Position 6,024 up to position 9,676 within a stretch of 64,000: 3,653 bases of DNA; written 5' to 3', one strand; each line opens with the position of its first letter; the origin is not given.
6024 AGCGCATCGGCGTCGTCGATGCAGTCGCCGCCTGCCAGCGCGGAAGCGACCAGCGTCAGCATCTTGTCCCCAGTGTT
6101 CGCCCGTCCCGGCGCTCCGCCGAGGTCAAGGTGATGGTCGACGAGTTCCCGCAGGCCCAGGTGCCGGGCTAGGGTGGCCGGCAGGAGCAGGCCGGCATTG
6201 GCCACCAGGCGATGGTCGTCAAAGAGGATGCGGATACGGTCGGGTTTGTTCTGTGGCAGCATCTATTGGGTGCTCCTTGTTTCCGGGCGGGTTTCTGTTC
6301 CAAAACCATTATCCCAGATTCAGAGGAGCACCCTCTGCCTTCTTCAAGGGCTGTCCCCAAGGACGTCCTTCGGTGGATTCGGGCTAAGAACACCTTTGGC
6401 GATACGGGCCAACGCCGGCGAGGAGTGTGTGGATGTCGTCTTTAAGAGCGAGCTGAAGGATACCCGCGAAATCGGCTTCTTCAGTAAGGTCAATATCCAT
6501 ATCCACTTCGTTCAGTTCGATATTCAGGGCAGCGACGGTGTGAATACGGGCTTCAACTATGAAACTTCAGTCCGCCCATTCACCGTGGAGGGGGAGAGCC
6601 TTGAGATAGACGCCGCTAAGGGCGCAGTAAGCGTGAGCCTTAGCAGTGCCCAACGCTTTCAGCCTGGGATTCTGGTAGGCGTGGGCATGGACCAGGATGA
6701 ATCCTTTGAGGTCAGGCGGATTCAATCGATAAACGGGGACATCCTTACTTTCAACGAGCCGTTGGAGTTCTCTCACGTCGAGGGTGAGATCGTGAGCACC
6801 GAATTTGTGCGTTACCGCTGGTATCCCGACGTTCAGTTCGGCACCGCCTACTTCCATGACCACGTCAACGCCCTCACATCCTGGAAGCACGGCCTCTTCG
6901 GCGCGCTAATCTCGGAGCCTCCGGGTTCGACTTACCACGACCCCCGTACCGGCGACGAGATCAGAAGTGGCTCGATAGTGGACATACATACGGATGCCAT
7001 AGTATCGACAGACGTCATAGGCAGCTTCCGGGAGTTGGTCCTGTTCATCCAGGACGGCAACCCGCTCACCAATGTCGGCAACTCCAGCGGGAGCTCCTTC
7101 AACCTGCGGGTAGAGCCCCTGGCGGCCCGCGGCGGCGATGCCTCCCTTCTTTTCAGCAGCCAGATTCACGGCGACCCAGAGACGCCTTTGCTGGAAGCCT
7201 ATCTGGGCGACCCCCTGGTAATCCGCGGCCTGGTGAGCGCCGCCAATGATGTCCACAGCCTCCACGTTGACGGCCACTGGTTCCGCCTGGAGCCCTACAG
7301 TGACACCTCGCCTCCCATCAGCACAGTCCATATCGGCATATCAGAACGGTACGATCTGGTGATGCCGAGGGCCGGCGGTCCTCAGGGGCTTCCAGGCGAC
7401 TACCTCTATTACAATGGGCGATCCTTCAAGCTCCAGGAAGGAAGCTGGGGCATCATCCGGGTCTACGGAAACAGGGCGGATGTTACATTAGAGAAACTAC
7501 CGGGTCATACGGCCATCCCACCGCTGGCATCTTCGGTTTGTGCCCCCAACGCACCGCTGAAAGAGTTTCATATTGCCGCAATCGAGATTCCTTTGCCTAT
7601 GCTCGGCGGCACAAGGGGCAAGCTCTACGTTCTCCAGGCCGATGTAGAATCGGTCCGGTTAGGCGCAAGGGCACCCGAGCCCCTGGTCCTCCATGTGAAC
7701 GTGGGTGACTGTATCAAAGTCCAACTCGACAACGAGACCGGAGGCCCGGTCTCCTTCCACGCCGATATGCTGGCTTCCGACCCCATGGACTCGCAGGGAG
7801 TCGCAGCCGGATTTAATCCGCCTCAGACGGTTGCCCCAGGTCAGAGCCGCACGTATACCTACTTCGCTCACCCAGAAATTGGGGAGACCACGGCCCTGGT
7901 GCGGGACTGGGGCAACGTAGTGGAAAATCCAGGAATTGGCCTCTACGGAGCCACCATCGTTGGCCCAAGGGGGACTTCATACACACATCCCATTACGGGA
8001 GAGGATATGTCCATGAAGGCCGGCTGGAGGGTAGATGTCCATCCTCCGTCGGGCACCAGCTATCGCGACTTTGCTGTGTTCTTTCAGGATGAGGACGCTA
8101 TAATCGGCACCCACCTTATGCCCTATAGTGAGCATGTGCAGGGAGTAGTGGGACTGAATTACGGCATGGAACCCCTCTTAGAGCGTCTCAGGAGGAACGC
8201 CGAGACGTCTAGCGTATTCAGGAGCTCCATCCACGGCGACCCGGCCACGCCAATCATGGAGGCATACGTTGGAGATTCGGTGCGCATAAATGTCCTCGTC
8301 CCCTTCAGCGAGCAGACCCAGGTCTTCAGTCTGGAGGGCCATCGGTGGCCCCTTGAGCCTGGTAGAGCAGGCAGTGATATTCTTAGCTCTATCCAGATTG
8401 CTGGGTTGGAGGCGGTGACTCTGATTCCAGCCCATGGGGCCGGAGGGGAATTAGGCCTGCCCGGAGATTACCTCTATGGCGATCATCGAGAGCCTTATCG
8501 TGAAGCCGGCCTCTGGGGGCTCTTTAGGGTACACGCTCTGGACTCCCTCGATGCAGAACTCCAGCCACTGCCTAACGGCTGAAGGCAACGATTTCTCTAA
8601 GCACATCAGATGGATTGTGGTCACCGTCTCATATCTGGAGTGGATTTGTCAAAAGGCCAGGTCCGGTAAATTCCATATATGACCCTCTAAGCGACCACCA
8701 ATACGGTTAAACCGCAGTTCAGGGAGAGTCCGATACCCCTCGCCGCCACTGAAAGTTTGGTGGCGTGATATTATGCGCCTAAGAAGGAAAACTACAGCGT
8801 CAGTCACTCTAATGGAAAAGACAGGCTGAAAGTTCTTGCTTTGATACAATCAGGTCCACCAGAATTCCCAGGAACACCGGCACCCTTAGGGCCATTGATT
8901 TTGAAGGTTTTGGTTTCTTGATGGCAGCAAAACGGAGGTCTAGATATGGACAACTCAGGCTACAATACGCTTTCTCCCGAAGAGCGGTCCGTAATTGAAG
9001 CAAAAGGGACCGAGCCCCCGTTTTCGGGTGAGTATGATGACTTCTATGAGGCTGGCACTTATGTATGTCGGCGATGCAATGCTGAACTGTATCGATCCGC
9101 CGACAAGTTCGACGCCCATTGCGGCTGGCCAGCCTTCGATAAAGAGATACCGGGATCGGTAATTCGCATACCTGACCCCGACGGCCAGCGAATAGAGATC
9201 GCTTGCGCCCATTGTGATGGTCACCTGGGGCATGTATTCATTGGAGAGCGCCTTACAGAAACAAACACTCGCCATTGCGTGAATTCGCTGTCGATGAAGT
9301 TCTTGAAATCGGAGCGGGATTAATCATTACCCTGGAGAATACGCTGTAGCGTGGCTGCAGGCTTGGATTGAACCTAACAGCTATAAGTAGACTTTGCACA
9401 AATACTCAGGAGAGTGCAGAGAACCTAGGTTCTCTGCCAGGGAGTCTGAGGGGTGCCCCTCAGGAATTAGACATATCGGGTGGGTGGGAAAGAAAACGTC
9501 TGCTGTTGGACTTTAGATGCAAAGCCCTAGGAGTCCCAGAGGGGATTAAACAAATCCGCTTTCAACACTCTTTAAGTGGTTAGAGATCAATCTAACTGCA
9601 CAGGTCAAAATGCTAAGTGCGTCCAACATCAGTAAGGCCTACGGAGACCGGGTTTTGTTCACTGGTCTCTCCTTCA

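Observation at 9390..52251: Dense family of ~140-160 bp MITE-like palindromic elements in two modular subfamilies (at least 10 copies in 64 kb)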

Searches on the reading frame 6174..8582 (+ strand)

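Call 32: search_protein_families(library=pfam, proteins=[window:6174-8582:+])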
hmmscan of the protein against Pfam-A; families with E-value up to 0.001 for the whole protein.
window:6174-8582:+ (802 aa): 2 families
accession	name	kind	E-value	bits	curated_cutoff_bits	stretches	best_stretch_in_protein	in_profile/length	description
PF07732.21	Cu-oxidase_3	-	4.6e-07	30.4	21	0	206-249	75-116/119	Multicopper oxidase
PF07731.20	Cu-oxidase_2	-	0.00052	20.2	20.4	0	354-377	48-71/137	Multicopper oxidase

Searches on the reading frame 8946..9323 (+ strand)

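Call 17: search_protein_families(library=pfam, proteins=[window:8946-9323:+])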
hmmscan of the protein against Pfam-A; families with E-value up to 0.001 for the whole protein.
window:8946-9323:+ (125 aa): 1 family
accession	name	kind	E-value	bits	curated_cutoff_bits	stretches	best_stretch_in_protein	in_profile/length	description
PF01641.26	SelR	-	2.8e-41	140.6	24.9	1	9-120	1-115/116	SelR domain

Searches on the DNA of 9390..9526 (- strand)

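Call 64: build_rna_model(alignment_id=A5, structure=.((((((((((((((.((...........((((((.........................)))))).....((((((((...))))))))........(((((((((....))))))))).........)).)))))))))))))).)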
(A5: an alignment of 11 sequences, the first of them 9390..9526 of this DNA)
Model R1 built from alignment A5 (11 sequences, 147 columns); structure: as given.
model positions 142; base pairs 39; branch points 2; effective number of sequences 1.49; information 0.59 bits per position. Calibrated on 0.2 Mb of random sequence (short: E-values are rough).
structure used (alignment columns):
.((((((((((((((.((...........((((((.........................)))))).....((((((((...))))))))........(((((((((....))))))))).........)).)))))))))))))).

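Call 65: search_with_rna_model(model_id=R1, sources=[window, L001, L004, L005, L006, L009, L010, L011, L012, L013, L014, L019, L020, L021, L023, L030, L031, L032, L033, L034, L035], max_evalue=0.01, make_alignment=true)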
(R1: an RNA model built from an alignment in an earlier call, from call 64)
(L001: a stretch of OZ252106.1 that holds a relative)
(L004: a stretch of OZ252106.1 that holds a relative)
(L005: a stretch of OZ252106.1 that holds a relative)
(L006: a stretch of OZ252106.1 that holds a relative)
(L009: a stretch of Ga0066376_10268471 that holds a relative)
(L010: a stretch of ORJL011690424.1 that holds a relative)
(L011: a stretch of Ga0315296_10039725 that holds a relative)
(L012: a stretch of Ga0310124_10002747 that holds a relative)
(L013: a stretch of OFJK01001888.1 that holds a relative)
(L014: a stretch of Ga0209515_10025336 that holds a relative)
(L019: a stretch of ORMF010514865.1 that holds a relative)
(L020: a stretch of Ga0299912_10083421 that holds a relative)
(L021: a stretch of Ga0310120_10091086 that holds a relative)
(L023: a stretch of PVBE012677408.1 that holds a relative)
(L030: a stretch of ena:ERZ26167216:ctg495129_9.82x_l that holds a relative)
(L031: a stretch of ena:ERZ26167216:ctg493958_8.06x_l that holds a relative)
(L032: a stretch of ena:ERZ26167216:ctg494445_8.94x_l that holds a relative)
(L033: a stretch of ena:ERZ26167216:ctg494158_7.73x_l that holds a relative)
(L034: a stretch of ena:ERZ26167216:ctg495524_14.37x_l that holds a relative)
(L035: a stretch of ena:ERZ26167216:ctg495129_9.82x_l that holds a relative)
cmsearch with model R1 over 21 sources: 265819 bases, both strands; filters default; matches with E-value up to 0.01: 48.
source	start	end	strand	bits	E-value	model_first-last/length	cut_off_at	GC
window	11710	11851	-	170.5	3.9e-42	1-142/142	no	0.51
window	49333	49475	+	163.1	3.5e-40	1-142/142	no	0.52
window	52110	52251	+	158.2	6.7e-39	1-142/142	no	0.51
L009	417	554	+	155.6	3.2e-38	1-142/142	no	0.51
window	41023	41163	+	154.6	6e-38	1-142/142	no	0.55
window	31625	31766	+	153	1.5e-37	1-142/142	no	0.54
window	9390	9526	-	145.3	1.6e-35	1-142/142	no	0.51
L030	9681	9814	+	114.9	1.5e-27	1-142/142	no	0.54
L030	11245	11374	+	113.6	3.3e-27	1-142/142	no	0.55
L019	1714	1855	-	109.2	4.8e-26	1-142/142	no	0.53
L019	267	407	-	95.1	2.4e-22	1-142/142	no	0.52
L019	46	163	-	81.1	1.2e-18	1-142/142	no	0.53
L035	1464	1649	+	79.6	2.8e-18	1-142/142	no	0.52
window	30056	30214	+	74.9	4.8e-17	1-142/142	no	0.57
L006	6516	6620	+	69.7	1.1e-15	21-124/142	no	0.59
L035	9445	9564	-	68.4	2.5e-15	1-142/142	no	0.48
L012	8057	8153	+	58.7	8.4e-13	24-124/142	no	0.61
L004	1227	1364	+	58.1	1.3e-12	1-142/142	no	0.49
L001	7677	7782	+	52.9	2.9e-11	19-124/142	no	0.59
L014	2540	2680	-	52.6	3.5e-11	1-142/142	no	0.67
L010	264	432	-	48.2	4.8e-10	1-142/142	no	0.6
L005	1379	1556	+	47.8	6.4e-10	25-124/142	no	0.6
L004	2659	2807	+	47.6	7.1e-10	22-124/142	no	0.58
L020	260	416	-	47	1e-09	1-142/142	no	0.67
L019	4669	4810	-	44.6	4.5e-09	1-142/142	no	0.58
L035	19986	20109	-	44.1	5.7e-09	1-142/142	no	0.54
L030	4380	4502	+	43.5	8.3e-09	1-142/142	no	0.6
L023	3528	3666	-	42.1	2e-08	1-142/142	no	0.6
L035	11174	11327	-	41.9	2.3e-08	1-142/142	no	0.48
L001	5665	5836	+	40.3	5.8e-08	1-142/142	no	0.59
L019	1592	1713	-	37.2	3.8e-07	1-142/142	no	0.57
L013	1153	1280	+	35.7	9.5e-07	1-142/142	no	0.56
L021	921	1029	-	34.5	2e-06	1-142/142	no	0.63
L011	668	777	+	31.5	1.2e-05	1-142/142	no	0.58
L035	1129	1293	+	29.6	3.7e-05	1-142/142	no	0.58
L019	3422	3564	-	26.9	0.0002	1-142/142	no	0.56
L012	11161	11317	+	24.7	0.00074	1-142/142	no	0.51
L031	5838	5983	-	22.2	0.0034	1-142/142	no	0.58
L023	5878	6015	+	21.8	0.0042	1-142/142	no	0.59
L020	286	307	+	21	0.0066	95-116/142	no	0.64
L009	507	528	-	20.4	0.0099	95-116/142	no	0.55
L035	11199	11220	+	20.4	0.0099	95-116/142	no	0.55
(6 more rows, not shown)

Alignment A6: 48 matches aligned to the model, 354 columns, each read 5' to 3' on its own strand. Consensus structure (alignment columns), stored with it:
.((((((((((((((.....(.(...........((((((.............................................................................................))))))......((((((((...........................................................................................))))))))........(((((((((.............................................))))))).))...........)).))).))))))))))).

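Call 66: search_with_rna_model(model_id=R1, sources=[window, L001, L004, L005, L006, L009, L010, L012, L013, L014, L019, L020, L021, L023, L030, L035], max_evalue=0.000003, make_alignment=true)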
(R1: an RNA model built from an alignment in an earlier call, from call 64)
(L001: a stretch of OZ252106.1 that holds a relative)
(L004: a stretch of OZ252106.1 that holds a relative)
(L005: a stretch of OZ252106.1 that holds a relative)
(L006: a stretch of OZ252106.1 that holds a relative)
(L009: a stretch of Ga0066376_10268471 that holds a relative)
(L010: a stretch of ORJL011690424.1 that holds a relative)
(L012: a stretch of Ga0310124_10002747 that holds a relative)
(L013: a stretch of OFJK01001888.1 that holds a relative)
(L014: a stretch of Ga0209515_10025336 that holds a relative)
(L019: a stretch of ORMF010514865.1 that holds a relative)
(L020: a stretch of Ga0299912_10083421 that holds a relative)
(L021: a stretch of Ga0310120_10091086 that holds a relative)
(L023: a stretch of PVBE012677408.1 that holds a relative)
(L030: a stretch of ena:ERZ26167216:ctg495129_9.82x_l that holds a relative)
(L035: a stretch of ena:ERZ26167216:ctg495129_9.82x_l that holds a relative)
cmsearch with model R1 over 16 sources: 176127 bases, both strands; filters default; matches with E-value up to 0.000003: 36.
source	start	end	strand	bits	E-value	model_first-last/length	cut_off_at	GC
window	11710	11851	-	170.5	2.6e-42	1-142/142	no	0.51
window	49333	49475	+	163.1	2.3e-40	1-142/142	no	0.52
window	52110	52251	+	158.2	4.4e-39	1-142/142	no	0.51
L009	417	554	+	155.6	2.1e-38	1-142/142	no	0.51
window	41023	41163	+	154.6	4e-38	1-142/142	no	0.55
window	31625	31766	+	153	1e-37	1-142/142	no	0.54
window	9390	9526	-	145.3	1e-35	1-142/142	no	0.51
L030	9681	9814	+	114.9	1e-27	1-142/142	no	0.54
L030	11245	11374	+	113.6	2.2e-27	1-142/142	no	0.55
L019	1714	1855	-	109.2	3.2e-26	1-142/142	no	0.53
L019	267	407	-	95.1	1.6e-22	1-142/142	no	0.52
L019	46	163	-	81.1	7.6e-19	1-142/142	no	0.53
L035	1464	1649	+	79.6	1.9e-18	1-142/142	no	0.52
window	30056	30214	+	74.9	3.2e-17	1-142/142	no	0.57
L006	6516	6620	+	69.7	7.4e-16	21-124/142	no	0.59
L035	9445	9564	-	68.4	1.7e-15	1-142/142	no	0.48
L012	8057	8153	+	58.7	5.6e-13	24-124/142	no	0.61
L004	1227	1364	+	58.1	8.3e-13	1-142/142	no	0.49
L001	7677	7782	+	52.9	1.9e-11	19-124/142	no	0.59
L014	2540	2680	-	52.6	2.4e-11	1-142/142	no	0.67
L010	264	432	-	48.2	3.2e-10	1-142/142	no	0.6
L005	1379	1556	+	47.8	4.2e-10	25-124/142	no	0.6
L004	2659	2807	+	47.6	4.7e-10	22-124/142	no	0.58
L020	260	416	-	47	6.7e-10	1-142/142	no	0.67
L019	4669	4810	-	44.6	3e-09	1-142/142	no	0.58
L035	19986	20109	-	44.1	3.8e-09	1-142/142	no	0.54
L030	4380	4502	+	43.5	5.5e-09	1-142/142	no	0.6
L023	3528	3666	-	42.1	1.3e-08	1-142/142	no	0.6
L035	11174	11327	-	41.9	1.5e-08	1-142/142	no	0.48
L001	5665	5836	+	40.3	3.8e-08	1-142/142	no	0.59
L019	1592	1713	-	37.2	2.5e-07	1-142/142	no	0.57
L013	1153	1280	+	35.7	6.3e-07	1-142/142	no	0.56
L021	921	1029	-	34.5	1.3e-06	1-142/142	no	0.63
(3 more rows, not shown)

Alignment A7: 36 matches aligned to the model, 339 columns, each read 5' to 3' on its own strand. Consensus structure (alignment columns), stored with it:
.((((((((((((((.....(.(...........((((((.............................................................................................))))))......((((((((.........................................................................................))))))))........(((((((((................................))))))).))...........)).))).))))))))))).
